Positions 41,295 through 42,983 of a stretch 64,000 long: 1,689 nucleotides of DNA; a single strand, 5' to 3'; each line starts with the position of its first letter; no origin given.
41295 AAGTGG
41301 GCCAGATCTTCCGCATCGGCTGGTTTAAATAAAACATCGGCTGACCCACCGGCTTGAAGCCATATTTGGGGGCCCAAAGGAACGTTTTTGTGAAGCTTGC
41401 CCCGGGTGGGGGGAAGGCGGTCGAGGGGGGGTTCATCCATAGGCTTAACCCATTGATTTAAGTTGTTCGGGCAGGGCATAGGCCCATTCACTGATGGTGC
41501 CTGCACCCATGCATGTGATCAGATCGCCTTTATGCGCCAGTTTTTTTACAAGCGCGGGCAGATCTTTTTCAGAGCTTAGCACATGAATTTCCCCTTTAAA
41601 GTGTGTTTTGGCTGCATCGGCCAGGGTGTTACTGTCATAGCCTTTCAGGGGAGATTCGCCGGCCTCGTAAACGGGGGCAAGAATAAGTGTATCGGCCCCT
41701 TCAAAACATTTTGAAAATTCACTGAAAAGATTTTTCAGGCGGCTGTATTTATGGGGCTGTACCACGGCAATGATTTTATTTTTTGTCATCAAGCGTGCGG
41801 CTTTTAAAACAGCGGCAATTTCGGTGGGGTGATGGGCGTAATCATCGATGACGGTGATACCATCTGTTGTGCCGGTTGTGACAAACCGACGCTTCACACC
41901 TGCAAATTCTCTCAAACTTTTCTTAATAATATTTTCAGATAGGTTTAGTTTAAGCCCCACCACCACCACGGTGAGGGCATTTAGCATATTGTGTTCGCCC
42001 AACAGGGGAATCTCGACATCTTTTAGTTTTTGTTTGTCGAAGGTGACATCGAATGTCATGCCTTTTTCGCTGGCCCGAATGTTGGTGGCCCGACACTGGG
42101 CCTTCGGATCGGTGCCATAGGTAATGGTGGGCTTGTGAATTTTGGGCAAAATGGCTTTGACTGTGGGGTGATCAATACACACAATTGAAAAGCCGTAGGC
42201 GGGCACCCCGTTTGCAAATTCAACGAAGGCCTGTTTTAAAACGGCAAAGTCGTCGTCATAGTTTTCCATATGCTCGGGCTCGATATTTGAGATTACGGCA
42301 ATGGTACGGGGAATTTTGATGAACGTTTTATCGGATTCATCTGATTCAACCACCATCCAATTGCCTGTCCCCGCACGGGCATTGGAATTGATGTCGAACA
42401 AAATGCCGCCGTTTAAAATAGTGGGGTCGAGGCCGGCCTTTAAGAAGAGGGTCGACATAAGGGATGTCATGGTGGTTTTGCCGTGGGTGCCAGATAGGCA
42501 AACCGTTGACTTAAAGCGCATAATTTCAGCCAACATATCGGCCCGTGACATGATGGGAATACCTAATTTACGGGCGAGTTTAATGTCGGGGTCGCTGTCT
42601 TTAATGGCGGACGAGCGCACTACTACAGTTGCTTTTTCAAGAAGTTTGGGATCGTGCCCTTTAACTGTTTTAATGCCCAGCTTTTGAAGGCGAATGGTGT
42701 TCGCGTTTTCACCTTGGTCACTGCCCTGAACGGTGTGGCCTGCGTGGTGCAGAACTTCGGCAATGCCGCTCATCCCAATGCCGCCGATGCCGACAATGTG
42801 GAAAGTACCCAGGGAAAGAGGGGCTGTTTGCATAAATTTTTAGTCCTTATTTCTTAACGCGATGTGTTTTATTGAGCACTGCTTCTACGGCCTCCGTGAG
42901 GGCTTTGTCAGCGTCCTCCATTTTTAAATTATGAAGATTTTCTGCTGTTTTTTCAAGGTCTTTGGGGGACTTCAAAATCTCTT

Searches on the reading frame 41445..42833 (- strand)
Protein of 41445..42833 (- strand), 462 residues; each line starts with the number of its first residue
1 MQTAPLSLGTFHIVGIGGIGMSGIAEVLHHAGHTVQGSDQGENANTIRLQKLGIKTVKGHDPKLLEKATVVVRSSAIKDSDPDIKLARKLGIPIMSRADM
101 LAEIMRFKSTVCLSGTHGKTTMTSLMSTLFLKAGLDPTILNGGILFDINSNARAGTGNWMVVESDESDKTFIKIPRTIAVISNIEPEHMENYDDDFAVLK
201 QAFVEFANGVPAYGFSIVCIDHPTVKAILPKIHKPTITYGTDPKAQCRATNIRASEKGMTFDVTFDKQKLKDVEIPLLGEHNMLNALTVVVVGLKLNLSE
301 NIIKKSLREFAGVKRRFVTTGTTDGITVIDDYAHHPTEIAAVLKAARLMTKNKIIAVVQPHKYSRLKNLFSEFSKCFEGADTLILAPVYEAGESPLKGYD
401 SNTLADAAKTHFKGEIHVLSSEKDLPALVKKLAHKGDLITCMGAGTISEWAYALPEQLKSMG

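Call 63: find_homologous_proteins(query=window:41445-42833:-, max_evalue=1e-50)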
Query window:41445-42833:- (462 aa): 7995 proteins with E <= 1e-50 among 8000 candidates; the best 120 are listed.
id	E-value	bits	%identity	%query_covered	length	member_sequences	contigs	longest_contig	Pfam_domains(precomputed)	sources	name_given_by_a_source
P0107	0.0e+0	1031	100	100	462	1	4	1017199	PF02875.27,PF08245.19,PF01225.31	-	-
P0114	7.2e-225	765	73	100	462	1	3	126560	PF02875.27,PF08245.19,PF01225.31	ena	-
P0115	4.3e-223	759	72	100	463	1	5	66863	PF02875.27,PF08245.19,PF01225.31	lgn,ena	-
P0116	3.7e-200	683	66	100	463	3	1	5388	PF02875.27,PF08245.19,PF01225.31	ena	-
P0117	6.2e-190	650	62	100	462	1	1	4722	PF02875.27,PF08245.19,PF01225.31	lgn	-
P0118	8.4e-189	646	62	100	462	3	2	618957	PF02875.27,PF08245.19,PF01225.31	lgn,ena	-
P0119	5.0e-186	637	62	100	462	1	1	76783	PF02875.27,PF08245.19,PF01225.31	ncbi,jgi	jgi:UDP-N-acetylmuramate--alanine ligase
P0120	7.4e-185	633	60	100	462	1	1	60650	PF02875.27,PF08245.19,PF01225.31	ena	-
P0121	1.5e-181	622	59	100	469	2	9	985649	PF02875.27,PF08245.19,PF01225.31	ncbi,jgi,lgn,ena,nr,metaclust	ncbi:MAG: UDP-N-acetylmuramate--L-alanine ligase [Alphaproteobacteria bacterium RIFCSPHIGHO2_01_FULL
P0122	5.9e-181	620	60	100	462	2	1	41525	PF02875.27,PF08245.19,PF01225.31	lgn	-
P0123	3.6e-174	598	55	100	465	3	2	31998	PF02875.27,PF08245.19,PF01225.31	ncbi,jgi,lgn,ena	jgi:UDP-N-acetylmuramate--alanine ligase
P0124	8.9e-173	593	56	100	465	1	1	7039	PF02875.27,PF08245.19,PF01225.31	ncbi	-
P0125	6.3e-166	571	54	100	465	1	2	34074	PF02875.27,PF08245.19,PF01225.31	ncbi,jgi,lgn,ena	jgi:UDP-N-acetylmuramate--alanine ligase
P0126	1.3e-165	570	56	100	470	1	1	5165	PF02875.27,PF08245.19,PF01225.31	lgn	-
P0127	3.1e-162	559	55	100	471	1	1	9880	PF02875.27,PF08245.19,PF01225.31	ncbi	-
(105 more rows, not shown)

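Call 82: find_encoding_contigs(protein=P0114, flank=10000, max_places=2)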
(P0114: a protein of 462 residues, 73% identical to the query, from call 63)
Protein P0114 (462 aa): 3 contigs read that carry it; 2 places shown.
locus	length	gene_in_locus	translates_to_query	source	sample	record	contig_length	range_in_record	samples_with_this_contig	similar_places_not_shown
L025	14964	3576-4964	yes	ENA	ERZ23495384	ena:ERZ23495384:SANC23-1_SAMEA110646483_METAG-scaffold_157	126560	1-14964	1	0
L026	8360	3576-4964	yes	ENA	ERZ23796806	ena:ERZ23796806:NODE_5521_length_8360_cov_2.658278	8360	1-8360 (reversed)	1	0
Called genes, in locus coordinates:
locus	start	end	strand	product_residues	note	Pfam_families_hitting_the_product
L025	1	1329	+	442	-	?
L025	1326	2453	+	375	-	PF01098:FTSW_RODA_SPOVE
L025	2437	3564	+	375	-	PF03033:Glyco_transf_28, PF13579:Glyco_trans_4_4 (faint), PF04101:Glyco_tran_28_C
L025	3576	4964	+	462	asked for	PF01225:Mur_ligase, PF08245:Mur_ligase_M, PF02875:Mur_ligase_C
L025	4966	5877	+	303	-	PF01565:FAD_binding_4, PF02873:MurB_C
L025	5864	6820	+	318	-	PF01820:Dala_Dala_lig_N (weak), PF02655:ATP-grasp_3 (weak), PF07478:Dala_Dala_lig_C, PF13535:ATP-grasp_4 (weak)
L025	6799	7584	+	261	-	PF07244:POTRA (faint), PF08478:POTRA_1, PF03799:FtsQ_DivIB_C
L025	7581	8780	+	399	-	PF11104:PilM_2 (faint), PF02491:SHS2_FTSA, PF06723:MreB_Mbl, PF14450:FtsA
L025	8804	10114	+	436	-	PF00091:Tubulin, PF12327:FtsZ_C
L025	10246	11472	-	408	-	-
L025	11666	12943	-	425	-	-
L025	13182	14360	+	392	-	-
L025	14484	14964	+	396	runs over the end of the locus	-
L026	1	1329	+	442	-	?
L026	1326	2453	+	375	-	PF01098:FTSW_RODA_SPOVE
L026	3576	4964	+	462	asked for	PF01225:Mur_ligase, PF08245:Mur_ligase_M, PF02875:Mur_ligase_C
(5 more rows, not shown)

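Call 83: find_encoding_contigs(protein=P0118, flank=10000, max_places=2)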
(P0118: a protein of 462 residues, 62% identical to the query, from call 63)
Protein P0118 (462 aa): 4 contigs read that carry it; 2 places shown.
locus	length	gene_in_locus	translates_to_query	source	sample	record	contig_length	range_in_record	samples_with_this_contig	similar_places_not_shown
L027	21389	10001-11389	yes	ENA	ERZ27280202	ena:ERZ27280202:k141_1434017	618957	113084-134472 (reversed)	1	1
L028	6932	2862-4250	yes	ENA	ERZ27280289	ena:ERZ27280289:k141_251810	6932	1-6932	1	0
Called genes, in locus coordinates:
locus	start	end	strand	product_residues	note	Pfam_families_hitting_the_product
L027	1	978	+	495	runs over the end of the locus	PF01225:Mur_ligase (faint), PF08245:Mur_ligase_M, PF02875:Mur_ligase_C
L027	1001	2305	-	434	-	-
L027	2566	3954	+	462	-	PF01225:Mur_ligase (weak), PF08245:Mur_ligase_M, PF02875:Mur_ligase_C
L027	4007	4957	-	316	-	-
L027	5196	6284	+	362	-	PF00953:Glycos_transf_4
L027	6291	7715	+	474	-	PF02875:Mur_ligase_C (faint), PF08245:Mur_ligase_M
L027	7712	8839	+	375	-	PF01098:FTSW_RODA_SPOVE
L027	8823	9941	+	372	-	PF03033:Glyco_transf_28, PF13579:Glyco_trans_4_4 (weak), PF04101:Glyco_tran_28_C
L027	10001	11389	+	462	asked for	PF01225:Mur_ligase, PF08245:Mur_ligase_M, PF02875:Mur_ligase_C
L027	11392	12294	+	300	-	PF01565:FAD_binding_4, PF02873:MurB_C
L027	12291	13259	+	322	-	PF01820:Dala_Dala_lig_N (weak), PF07478:Dala_Dala_lig_C, PF13535:ATP-grasp_4 (weak)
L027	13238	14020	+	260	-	PF08478:POTRA_1, PF03799:FtsQ_DivIB_C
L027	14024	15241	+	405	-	PF14450:FtsA, PF02491:SHS2_FTSA, PF11104:PilM_2 (weak), PF06723:MreB_Mbl, PF14450:FtsA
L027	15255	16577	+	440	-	PF00091:Tubulin, PF12327:FtsZ_C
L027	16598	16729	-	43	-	-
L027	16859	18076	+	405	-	-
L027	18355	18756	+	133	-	-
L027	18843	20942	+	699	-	-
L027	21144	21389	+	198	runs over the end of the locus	-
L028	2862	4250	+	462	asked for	PF01225:Mur_ligase, PF08245:Mur_ligase_M, PF02875:Mur_ligase_C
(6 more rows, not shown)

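Call 114: search_protein_families(library=pfam, proteins=[L029:10533-11528:+], max_evalue=0.01)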
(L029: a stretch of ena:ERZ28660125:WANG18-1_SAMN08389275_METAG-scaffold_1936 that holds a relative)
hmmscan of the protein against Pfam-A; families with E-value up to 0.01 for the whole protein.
L029:10533-11528:+ (332 aa): 0 families
